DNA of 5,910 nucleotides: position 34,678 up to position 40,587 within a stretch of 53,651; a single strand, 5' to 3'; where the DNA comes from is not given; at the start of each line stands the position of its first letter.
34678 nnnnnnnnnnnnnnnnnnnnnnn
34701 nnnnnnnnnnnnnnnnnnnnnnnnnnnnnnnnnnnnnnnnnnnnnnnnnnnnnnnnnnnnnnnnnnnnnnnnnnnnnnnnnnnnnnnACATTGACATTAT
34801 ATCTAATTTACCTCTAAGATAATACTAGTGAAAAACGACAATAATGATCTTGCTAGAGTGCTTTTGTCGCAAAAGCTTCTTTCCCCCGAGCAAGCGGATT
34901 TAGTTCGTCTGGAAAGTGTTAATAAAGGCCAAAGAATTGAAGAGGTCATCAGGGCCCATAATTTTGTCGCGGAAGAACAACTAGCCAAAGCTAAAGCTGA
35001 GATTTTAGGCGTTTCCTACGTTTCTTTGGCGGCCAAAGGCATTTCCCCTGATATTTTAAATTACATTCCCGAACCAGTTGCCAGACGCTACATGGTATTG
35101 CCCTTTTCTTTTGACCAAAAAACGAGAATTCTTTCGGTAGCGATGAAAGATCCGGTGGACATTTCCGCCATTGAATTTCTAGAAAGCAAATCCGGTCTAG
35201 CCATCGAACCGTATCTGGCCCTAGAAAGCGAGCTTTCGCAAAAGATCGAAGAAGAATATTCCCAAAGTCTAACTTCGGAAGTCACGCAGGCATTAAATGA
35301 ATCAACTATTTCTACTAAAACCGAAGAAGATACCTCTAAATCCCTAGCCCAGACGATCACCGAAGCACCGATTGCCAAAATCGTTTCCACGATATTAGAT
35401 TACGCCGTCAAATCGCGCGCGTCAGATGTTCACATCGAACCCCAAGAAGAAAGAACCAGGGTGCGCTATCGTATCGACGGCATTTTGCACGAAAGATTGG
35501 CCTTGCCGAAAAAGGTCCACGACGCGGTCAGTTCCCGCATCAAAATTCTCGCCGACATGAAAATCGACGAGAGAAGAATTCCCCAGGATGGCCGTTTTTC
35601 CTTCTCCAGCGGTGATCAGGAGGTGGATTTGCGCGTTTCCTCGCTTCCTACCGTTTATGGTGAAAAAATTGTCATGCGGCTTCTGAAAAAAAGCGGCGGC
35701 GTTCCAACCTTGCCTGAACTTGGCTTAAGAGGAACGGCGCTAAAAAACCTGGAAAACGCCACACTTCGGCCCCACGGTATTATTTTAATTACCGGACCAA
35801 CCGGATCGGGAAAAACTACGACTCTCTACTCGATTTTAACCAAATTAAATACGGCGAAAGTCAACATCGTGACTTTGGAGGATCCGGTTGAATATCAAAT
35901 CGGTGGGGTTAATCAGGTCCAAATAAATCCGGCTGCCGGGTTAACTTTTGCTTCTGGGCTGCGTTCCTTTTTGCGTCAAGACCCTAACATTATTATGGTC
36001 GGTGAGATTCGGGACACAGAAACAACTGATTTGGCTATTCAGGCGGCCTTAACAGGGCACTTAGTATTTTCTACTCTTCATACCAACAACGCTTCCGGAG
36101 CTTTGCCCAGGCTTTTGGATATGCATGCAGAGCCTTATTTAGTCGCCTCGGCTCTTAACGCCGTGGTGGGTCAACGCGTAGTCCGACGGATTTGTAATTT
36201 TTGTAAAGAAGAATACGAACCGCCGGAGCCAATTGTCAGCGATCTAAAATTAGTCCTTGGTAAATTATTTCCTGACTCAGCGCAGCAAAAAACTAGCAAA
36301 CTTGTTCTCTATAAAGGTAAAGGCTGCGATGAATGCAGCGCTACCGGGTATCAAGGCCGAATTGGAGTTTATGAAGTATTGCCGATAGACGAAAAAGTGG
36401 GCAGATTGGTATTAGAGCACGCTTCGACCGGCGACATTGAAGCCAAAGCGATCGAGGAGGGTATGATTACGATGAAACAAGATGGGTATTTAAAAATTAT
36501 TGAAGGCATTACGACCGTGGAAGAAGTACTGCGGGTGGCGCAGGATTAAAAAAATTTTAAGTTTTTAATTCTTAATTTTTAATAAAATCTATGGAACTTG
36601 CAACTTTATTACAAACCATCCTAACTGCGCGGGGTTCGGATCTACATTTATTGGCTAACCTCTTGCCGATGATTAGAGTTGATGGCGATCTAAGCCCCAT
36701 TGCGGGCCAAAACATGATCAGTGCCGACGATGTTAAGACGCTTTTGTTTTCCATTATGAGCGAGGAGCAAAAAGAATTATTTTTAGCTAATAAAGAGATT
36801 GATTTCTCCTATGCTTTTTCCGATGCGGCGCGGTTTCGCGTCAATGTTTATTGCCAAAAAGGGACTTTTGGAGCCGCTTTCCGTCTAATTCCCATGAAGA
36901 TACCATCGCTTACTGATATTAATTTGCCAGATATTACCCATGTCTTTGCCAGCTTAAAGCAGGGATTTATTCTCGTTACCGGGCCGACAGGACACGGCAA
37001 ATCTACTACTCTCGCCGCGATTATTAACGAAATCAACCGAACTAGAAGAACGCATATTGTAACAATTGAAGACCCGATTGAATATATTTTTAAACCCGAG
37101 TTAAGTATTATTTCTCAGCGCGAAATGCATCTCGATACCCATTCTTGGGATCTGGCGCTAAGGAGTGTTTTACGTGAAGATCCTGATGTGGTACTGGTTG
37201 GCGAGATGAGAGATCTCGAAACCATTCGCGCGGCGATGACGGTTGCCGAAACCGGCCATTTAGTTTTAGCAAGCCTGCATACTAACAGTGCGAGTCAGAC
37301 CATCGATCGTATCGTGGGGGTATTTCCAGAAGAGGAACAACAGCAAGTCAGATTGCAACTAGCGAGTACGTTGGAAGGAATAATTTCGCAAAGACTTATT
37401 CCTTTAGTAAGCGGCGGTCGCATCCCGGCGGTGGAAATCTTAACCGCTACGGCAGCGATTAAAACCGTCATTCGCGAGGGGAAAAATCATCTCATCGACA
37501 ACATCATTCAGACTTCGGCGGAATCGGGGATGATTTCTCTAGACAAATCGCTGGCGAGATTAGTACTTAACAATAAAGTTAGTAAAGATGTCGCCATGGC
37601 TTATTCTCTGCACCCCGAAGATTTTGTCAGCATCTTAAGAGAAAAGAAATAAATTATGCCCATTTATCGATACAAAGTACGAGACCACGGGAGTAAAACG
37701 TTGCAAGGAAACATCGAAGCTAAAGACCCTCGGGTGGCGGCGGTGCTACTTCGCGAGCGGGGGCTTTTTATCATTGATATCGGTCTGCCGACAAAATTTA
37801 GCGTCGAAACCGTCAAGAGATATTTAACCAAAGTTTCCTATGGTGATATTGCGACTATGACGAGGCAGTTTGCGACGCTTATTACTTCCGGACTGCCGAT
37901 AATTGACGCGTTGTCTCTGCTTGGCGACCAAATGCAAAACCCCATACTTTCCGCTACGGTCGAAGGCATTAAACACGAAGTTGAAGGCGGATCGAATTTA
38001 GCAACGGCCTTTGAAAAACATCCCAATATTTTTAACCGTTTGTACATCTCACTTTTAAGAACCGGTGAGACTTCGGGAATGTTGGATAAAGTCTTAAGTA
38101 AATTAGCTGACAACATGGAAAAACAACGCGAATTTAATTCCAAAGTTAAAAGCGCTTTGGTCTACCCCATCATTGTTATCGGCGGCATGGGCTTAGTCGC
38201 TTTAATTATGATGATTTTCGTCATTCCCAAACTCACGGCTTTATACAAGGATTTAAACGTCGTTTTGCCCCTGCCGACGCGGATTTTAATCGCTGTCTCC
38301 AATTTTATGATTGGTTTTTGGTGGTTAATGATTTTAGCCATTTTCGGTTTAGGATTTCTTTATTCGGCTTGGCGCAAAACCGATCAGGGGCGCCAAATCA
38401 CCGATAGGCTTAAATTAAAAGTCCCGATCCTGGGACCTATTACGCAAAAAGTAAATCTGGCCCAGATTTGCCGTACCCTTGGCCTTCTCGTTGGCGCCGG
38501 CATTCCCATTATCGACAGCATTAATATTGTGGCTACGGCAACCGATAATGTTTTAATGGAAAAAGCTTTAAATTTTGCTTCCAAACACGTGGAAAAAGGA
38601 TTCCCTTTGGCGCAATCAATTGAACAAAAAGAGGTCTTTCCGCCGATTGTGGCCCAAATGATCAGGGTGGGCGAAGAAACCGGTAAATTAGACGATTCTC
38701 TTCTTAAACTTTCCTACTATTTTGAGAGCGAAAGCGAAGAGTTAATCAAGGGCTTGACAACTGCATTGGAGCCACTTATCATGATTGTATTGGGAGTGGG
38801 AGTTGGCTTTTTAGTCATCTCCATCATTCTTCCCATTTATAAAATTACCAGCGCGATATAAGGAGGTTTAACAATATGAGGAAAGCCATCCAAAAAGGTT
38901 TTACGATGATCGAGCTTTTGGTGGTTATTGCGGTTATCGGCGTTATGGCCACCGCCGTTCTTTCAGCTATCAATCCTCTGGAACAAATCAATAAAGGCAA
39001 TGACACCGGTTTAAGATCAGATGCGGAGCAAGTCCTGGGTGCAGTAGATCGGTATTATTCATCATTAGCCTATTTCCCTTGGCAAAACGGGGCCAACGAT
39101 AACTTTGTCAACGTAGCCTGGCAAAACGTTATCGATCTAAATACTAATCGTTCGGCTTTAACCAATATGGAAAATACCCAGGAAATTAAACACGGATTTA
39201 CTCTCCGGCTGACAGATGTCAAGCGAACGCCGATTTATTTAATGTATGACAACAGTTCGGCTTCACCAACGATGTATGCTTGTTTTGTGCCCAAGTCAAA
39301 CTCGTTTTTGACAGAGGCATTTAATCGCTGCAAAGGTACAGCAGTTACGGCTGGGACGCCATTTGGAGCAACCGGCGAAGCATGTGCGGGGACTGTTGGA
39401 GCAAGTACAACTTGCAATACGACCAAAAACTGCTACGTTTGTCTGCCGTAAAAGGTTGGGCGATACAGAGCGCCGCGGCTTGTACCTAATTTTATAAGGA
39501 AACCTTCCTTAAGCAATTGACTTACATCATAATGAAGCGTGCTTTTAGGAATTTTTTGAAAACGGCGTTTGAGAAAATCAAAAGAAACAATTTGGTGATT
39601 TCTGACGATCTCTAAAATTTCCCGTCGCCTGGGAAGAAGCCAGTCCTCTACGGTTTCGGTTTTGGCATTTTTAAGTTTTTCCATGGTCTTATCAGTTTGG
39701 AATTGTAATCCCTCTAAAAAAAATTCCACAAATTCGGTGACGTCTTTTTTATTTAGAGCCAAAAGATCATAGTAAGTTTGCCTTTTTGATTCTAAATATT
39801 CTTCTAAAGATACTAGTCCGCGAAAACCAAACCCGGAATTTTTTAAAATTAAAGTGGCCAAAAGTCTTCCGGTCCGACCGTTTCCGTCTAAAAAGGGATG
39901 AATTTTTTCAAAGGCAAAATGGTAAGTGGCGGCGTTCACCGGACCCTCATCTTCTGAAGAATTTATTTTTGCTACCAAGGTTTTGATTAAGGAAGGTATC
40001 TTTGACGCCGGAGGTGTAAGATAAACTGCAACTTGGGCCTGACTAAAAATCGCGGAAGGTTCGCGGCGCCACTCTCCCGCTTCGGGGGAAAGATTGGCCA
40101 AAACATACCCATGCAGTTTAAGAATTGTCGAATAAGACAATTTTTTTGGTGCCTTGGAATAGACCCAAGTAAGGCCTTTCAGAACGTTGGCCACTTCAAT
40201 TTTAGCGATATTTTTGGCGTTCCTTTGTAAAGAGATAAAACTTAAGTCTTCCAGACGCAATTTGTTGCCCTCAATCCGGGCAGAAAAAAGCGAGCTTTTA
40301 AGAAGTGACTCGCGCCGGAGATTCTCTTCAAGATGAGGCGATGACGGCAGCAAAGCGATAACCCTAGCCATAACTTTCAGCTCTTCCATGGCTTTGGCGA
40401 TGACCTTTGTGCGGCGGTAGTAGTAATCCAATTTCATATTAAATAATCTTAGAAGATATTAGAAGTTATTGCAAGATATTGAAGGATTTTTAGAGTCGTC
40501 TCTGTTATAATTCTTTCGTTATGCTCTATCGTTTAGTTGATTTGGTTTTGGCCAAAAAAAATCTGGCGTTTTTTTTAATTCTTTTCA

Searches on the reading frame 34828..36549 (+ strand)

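Call 8: search_protein_families(library=pfam, proteins=[window:34828-36549:+], max_evalue=0.001)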
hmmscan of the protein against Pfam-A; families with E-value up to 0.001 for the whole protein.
window:34828-36549:+ (573 aa): 9 families
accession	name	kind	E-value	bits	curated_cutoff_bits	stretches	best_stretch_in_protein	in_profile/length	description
PF00437.27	T2SSE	-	5.4e-130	433.8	24.9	1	179-569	5-370/370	Type II/IV secretion system protein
PF05157.20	MshEN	-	2.2e-15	56.9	23.1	1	60-147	1-87/90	MshEN domain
PF20720.3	nSTAND3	-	3.6e-05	23.9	27.2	1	312-355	13-56/155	Novel STAND NTPase 3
PF25199.1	nSTAND_NTPase5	-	6.5e-05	23.2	34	1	296-351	20-77/145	Novel STAND NTPase 5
PF13401.12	AAA_22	-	0.00014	22.6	27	1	316-351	5-40/130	AAA domain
PF13191.12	AAA_16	-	0.00021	22.3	32.6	1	312-364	19-64/167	AAA ATPase domain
PF13555.12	AAA_29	-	0.0003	20.9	27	1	309-337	15-43/61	P-loop containing region of AAA domain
PF13173.12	AAA_14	-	0.00031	21.2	27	1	317-358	3-45/129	AAA domain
PF00005.33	ABC_tran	-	0.0008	20.5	25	0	310-352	5-47/137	ABC transporter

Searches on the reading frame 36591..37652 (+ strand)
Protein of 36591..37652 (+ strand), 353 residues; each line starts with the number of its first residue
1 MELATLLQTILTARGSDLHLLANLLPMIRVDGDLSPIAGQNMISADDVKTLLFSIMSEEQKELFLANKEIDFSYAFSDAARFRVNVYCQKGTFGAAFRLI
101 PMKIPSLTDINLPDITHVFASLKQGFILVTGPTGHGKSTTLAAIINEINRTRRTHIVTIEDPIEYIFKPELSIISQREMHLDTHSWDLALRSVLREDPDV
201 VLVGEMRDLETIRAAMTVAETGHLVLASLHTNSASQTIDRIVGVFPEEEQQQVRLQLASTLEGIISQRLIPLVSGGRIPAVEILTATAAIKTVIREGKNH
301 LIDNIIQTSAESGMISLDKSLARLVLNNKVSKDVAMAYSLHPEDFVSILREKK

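Call 22: find_encoding_contigs(protein=window:36591-37652:+, flank=10000, max_places=6)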
Protein window:36591-37652:+ (353 aa): 1 contig read that carries it; 1 place shown.
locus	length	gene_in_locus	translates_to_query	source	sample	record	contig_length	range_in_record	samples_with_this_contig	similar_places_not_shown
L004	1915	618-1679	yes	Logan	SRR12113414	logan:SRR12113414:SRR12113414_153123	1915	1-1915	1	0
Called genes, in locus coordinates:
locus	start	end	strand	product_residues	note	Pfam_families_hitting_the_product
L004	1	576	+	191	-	?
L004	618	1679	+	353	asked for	PF00437:T2SSE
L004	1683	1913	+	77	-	?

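Call 36: list_cluster_members(proteins=[P0001, window:36591-37652:+, window:30179-32023:-])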
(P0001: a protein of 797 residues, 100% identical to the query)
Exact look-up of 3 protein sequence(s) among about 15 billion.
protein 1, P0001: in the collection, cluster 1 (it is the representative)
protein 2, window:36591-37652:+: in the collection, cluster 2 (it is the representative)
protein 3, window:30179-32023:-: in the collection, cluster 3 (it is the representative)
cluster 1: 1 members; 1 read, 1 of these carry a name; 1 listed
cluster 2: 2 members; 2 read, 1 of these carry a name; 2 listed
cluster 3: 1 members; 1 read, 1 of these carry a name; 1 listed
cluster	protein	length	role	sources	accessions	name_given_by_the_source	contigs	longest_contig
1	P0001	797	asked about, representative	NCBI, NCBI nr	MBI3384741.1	DNA gyrase subunit A [Candidatus Gottesmanbacteria bacterium]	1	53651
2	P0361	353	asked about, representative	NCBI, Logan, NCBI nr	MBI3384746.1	PilT/PilU family type 4a pilus ATPase [Candidatus Gottesmanbacteria bacterium]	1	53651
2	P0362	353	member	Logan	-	-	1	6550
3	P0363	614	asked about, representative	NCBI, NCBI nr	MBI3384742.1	sodium/proton-translocating pyrophosphatase [Candidatus Gottesmanbacteria bacterium]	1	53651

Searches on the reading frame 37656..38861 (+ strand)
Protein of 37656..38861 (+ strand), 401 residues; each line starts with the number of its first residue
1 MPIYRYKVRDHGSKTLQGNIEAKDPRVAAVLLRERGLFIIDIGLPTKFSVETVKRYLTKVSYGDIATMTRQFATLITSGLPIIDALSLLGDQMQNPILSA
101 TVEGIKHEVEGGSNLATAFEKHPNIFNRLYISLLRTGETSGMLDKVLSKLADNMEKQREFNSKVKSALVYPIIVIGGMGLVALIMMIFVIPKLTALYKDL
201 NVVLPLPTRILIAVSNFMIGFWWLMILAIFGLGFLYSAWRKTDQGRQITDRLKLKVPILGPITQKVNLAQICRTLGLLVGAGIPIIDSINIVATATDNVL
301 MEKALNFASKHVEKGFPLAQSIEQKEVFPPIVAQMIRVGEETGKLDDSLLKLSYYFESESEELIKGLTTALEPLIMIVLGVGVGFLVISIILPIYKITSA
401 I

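Call 28: search_protein_families(library=pfam, proteins=[window:37656-38861:+], max_evalue=0.001)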
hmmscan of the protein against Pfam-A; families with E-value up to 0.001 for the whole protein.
window:37656-38861:+ (401 aa): 2 families
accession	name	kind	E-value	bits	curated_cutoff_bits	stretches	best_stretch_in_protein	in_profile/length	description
PF00482.28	T2SSF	-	2.5e-59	199.1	25.2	2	69-191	2-125/125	Type II secretion system (T2SS), protein F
PF20990.2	DUF2207_C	-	4e-05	23.9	33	1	140-253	104-204/247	Predicted membrane protein (DUF2207) C-terminal domain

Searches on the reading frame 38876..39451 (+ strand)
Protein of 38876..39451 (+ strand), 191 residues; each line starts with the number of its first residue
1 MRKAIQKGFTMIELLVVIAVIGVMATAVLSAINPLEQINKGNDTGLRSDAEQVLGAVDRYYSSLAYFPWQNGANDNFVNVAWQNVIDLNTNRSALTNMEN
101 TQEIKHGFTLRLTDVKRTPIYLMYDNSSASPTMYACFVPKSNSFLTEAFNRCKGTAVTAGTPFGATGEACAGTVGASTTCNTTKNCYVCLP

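Call 28: search_protein_families(library=pfam, proteins=[window:38876-39451:+], max_evalue=0.001)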
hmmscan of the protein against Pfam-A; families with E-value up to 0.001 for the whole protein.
window:38876-39451:+ (191 aa): 1 family
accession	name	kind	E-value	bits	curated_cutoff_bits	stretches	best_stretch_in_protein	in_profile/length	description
PF07963.17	N_methyl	-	9.4e-08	31.8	21.2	1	6-29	4-27/27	Prokaryotic N-terminal methylation motif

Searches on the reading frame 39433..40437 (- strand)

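Call 28: search_protein_families(library=pfam, proteins=[window:39433-40437:-], max_evalue=0.001)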
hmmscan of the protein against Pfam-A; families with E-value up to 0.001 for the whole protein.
window:39433-40437:- (334 aa): 1 family
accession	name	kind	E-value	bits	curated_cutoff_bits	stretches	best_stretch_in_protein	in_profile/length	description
PF02661.23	Fic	-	4.1e-20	72.8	24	1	100-198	2-93/93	Fic/DOC family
